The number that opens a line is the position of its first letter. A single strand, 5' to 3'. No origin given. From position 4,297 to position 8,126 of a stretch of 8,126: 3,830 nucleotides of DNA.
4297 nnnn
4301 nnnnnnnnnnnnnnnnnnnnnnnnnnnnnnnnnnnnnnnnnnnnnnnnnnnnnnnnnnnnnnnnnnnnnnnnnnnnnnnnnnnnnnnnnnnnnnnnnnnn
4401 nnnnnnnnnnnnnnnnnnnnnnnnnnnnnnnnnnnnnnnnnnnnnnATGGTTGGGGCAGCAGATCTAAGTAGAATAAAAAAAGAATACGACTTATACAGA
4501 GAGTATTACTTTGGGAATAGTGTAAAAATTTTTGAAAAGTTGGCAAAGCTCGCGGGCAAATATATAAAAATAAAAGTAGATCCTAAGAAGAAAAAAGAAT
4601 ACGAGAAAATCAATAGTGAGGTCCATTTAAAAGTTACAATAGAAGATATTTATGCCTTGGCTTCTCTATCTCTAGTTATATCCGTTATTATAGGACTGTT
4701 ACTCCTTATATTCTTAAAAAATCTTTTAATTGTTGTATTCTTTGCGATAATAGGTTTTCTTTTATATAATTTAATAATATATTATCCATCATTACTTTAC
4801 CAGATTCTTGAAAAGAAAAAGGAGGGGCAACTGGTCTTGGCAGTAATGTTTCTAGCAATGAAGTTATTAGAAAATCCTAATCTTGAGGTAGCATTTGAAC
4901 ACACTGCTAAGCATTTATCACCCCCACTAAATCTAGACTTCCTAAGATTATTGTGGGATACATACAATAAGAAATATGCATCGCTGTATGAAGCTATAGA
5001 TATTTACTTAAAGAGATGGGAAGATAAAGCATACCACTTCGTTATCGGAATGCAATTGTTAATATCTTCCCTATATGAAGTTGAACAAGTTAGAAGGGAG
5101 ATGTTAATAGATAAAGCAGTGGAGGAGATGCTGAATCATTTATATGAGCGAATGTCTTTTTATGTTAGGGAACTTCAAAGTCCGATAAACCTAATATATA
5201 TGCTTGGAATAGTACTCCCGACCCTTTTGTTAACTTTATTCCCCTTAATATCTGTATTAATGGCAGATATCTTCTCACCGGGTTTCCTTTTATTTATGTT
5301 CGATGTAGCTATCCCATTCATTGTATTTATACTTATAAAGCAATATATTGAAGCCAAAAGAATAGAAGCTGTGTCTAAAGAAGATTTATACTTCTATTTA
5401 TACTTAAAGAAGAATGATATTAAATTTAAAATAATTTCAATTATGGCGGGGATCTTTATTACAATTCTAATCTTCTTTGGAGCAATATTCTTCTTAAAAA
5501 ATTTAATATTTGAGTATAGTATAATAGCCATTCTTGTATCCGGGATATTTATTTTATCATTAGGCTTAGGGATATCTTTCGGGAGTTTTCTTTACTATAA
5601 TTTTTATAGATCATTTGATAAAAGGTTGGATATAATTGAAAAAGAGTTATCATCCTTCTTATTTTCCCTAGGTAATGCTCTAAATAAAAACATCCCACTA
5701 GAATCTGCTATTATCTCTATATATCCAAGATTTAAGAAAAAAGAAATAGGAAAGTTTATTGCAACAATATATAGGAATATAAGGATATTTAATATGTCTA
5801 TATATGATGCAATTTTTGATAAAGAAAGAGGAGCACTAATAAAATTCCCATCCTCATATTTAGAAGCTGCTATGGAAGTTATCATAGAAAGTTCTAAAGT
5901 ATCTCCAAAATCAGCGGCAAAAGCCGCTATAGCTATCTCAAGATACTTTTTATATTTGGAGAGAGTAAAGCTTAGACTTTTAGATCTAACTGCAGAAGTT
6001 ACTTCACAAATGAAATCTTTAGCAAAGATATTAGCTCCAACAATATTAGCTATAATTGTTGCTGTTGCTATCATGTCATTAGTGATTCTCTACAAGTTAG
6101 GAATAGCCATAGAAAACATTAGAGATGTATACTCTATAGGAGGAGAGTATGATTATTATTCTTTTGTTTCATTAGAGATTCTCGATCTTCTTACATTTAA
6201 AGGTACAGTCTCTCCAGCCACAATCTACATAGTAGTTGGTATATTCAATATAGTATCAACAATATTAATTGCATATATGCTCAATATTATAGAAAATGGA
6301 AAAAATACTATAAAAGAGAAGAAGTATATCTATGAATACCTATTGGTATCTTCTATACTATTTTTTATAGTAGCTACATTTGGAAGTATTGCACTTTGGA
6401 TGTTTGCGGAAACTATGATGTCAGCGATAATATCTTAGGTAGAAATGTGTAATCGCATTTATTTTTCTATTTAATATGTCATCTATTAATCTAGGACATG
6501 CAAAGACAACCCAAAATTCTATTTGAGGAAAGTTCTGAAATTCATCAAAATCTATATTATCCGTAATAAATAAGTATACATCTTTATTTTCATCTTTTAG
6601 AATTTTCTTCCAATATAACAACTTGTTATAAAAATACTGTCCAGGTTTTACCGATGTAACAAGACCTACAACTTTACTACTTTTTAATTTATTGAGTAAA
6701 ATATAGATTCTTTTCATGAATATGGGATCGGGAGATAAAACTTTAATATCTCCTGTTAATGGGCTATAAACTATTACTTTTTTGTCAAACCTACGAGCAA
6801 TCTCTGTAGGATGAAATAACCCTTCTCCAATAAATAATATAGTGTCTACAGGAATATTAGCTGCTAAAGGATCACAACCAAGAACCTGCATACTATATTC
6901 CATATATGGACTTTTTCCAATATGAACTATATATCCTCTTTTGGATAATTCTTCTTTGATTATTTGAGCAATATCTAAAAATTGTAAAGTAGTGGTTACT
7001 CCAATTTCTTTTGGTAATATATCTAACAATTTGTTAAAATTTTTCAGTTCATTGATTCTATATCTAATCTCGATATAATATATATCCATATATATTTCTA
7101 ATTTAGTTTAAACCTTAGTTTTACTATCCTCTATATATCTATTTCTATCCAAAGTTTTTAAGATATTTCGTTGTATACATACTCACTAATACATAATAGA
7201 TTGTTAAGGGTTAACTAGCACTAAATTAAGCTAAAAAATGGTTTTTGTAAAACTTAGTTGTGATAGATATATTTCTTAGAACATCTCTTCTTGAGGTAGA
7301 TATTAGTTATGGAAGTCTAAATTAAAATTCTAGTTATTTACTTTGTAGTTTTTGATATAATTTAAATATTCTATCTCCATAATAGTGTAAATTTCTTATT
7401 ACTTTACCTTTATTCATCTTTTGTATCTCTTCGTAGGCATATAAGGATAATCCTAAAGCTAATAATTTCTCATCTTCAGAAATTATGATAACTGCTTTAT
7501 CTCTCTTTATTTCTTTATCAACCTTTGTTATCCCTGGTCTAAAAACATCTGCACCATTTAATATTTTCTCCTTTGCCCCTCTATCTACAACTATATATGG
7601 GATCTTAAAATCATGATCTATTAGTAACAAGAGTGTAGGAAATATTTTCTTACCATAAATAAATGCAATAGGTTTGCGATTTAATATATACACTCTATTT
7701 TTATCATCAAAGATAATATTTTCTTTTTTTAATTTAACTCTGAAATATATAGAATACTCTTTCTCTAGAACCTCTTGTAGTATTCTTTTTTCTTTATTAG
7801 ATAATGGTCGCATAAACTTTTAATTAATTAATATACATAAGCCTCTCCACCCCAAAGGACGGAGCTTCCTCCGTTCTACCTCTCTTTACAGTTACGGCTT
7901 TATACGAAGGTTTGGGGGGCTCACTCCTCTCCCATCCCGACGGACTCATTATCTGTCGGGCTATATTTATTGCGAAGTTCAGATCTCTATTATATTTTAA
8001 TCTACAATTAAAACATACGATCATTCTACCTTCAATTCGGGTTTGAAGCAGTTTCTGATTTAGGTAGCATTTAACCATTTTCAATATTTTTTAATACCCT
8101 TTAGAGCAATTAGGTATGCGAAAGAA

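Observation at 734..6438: Divergent two-operon locus: FlaI/PilB-like ATPase and FlaJ/TadC-like platform facing a coiled-coil / Gln-rich / Cys-rich-ectoprotein trio; candidate non-canonical type IV filament-related machine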

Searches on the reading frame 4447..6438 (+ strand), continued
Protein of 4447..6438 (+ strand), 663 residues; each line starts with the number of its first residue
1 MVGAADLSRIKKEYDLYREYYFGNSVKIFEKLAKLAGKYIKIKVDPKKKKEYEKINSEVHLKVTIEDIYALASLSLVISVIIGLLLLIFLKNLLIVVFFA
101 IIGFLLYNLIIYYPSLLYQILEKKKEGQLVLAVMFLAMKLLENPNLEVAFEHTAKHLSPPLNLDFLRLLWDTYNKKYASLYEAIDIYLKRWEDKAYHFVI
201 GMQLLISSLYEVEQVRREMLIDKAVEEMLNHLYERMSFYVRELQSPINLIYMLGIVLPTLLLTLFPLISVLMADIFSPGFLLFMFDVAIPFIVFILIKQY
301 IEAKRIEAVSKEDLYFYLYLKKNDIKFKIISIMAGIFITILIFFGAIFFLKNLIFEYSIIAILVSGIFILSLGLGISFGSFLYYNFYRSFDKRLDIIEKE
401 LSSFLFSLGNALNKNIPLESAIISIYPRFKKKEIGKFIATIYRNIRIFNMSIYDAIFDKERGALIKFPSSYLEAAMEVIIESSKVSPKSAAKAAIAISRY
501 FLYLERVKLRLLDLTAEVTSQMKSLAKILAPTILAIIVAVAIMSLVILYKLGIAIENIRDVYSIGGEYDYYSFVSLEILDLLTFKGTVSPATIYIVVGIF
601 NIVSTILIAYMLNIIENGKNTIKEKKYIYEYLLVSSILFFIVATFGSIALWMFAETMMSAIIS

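Call 90: search_protein_families(library=ncbifam, alignment_id=A6, max_evalue=1)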
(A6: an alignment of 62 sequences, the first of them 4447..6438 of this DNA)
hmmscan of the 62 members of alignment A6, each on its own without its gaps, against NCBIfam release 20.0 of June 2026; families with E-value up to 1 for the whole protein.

A. member 1, window:4447-6438:+ (663 aa): 0 families

B. families by the number of members that match (of 62 scanned): 13 families
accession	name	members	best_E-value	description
NF006085.0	PRK08233.1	2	0.037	hypothetical protein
NF001644.0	PRK00420.1-1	2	0.04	hypothetical protein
NF041794.1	1_anti-phage_ZorA1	2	0.058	type I Zorya anti-phage system protein ZorA1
NF045998.1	cleave_ABC_plasm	1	0.011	Mbov_0121 family peptidase domain-containing ABC transporter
TIGR00121.1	birA_ligase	1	0.023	biotin--[acetyl-CoA-carboxylase] ligase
NF009431.0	PRK12790.1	1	0.059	flagellar assembly peptidoglycan hydrolase FlgJ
TIGR04222.1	near_uncomplex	1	0.075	TIGR04222 domain-containing membrane protein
NF038055.1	T3SS_SctB_pilot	1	0.14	type III secretion system translocon subunit SctB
NF006611.0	PRK09173.1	1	0.16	F0F1 ATP synthase subunit B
NF002965.0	PRK03636.1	1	0.19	ReoY family proteolytic degradation factor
NF000681.0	PRK00034.3-1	1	0.22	Asp-tRNA(Asn) amidotransferase subunit GatC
NF038305.1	HpsJ_fam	1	0.27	HpsJ family protein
TIGR01666.1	YCCS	1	0.64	YccS family putative transporter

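Call 119: search_protein_families(library=padloc, proteins=[window:4447-6438:+], max_evalue=0.01)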
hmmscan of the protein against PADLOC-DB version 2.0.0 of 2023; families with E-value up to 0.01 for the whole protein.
window:4447-6438:+ (663 aa): 0 families

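Call 120: search_protein_families(library=phrogs, proteins=[window:4447-6438:+], max_evalue=0.01)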
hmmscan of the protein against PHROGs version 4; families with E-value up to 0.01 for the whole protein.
window:4447-6438:+ (663 aa): 0 families

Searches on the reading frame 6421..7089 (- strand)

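Call 3: search_protein_families(library=pfam, proteins=[window:6421-7089:-], max_evalue=0.1)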
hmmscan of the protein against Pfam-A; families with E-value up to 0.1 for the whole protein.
window:6421-7089:- (222 aa): 1 family
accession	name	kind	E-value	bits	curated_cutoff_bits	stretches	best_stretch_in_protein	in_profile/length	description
PF01866.22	Diphthamide_syn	-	5.3e-33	115.2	33.2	1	2-201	64-270/302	Putative diphthamide synthesis protein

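Call 4: search_protein_families(library=ncbifam, proteins=[window:6421-7089:-], max_evalue=0.1)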
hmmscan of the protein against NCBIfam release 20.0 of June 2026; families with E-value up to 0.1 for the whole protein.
window:6421-7089:- (222 aa): 3 families
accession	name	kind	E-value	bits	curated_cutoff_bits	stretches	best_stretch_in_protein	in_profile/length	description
TIGR03682.1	arCOG04112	equivalog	5.8e-39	134.1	202.8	1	3-207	73-281/308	diphthamide biosynthesis enzyme Dph2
TIGR00322.1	diphth2_R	domain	2.7e-31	109.2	35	1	2-201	90-298/320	diphthamide biosynthesis enzyme Dph1/Dph2 domain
TIGR00272.1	DPH2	equivalog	1e-05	24.5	184.05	1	120-200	264-344/497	diphthamide biosynthesis protein 2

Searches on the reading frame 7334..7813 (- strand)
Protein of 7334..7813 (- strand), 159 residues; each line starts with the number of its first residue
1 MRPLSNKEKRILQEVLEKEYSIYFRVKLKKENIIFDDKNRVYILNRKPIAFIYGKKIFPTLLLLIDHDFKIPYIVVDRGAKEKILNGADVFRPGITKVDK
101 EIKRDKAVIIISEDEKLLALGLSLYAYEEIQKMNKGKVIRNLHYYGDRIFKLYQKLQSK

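Call 3: search_protein_families(library=pfam, proteins=[window:7334-7813:-], max_evalue=0.1)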
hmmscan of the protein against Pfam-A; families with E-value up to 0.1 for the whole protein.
window:7334-7813:- (159 aa): 5 families
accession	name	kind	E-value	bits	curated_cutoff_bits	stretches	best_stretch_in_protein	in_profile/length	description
PF01472.26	PUA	-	9.2e-22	77.2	24.8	1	72-144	1-73/74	PUA domain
PF03657.19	UPF0113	-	6e-08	33.3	23.8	1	73-142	1-64/73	UPF0113 PUA domain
PF09183.16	DUF1947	-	1.5e-06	28.7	22.5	1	4-67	5-65/65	Domain of unknown function (DUF1947)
PF17832.7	Pre-PUA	-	0.016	16.2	23.5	1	11-66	35-84/86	Pre-PUA-like domain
PF17833.7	pre-PUA_NIP7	-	0.04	14.7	23.1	0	1-48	1-48/80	NIP7/UPF0113, pre-PUA domain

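Call 4: search_protein_families(library=ncbifam, proteins=[window:7334-7813:-], max_evalue=0.1)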
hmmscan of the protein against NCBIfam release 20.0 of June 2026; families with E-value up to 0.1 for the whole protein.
window:7334-7813:- (159 aa): 15 families
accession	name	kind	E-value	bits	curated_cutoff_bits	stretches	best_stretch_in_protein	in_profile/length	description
TIGR03684.1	arCOG00985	hypoth_equivalog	1.4e-39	135.4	120.6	1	2-152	2-154/154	arCOG04150 universal archaeal PUA-domain protein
NF011153.0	PRK14560.1-4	equivalog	3.6e-31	108.3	169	1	5-152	10-160/162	putative RNA-binding protein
NF011152.0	PRK14560.1-3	equivalog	2.7e-26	92.3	249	1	31-152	41-163/165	putative RNA-binding protein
TIGR00451.1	unchar_dom_2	domain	7.7e-25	87.2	27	1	42-147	1-107/107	uncharacterized domain 2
NF011150.0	PRK14560.1-1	equivalog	7.1e-20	71.4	217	1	4-153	6-151/155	putative RNA-binding protein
NF011151.0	PRK14560.1-2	equivalog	4.9e-17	62.3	291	1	3-152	8-169/172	putative RNA-binding protein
NF011154.0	PRK14560.1-6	equivalog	6.2e-15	55.7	224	1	31-152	35-157/159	putative RNA-binding protein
NF003280.0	PRK04270.1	equivalog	1.6e-12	46.9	242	1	70-140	233-303/323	RNA-guided pseudouridylation complex pseudouridine synthase subunit Cbf5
NF010369.0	PRK13795.1-4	equivalog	1.6e-10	39.8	1086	1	73-140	136-204/633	hypothetical protein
NF010368.0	PRK13795.1-3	equivalog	7.1e-09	34.5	588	1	72-141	130-199/635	hypothetical protein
TIGR00425.1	CBF5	equivalog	8e-08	31.8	238.15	1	71-140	237-306/322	RNA-guided pseudouridylation complex pseudouridine synthase subunit Cbf5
NF010367.0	PRK13795.1-2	equivalog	6.3e-07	28.2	456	1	67-141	123-196/584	hypothetical protein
TIGR01027.1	proB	equivalog_domain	7.8e-06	25.3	186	1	73-137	274-339/363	glutamate 5-kinase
NF040592.1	tRNA_mod_ArcS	equivalog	0.0084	14.8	440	1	89-140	522-571/575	archaeosine synthase subunit alpha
NF010514.0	PRK13922.12-4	equivalog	0.073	12.2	337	1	61-115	182-237/276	rod shape-determining protein MreC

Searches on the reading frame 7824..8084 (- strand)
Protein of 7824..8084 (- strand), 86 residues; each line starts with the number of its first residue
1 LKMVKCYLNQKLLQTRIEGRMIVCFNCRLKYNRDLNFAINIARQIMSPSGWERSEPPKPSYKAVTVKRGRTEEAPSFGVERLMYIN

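Call 3: search_protein_families(library=pfam, proteins=[window:7824-8084:-], max_evalue=0.1)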
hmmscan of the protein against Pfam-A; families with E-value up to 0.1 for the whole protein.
window:7824-8084:- (86 aa): 1 family
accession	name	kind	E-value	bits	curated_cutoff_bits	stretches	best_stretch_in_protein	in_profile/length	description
PF07282.18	Cas12f1-like_TNB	-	0.0022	18.6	26.3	1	18-41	38-60/60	Cas12f1-like, TNB domain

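Call 4: search_protein_families(library=ncbifam, proteins=[window:7824-8084:-], max_evalue=0.1)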
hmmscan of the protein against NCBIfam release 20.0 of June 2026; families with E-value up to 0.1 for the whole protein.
window:7824-8084:- (86 aa): 5 families
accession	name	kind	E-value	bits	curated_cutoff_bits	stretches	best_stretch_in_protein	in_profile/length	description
NF040570.1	guided_TnpB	subfamily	0.00046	19.6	100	1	5-43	352-388/389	RNA-guided endonuclease TnpB family protein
NF049972.1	CRISPR_Cas12f2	exception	0.0031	16.3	450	1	19-45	493-519/524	type V CRISPR-associated effector Cas12f2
NF038281.1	IS200_TnpB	exception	0.016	14.3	425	1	16-44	330-358/360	IS200/IS605 family element RNA-guided endonuclease TnpB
NF045604.1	cas_Cas12e_CasX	equivalog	0.052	11.8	200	1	10-44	850-884/886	type V CRISPR RNA-guided endonuclease Cas12e/CasX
NF038280.1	IS607_TnpB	exception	0.09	11.7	350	1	16-51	363-390/431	IS607 family element RNA-guided endonuclease TnpB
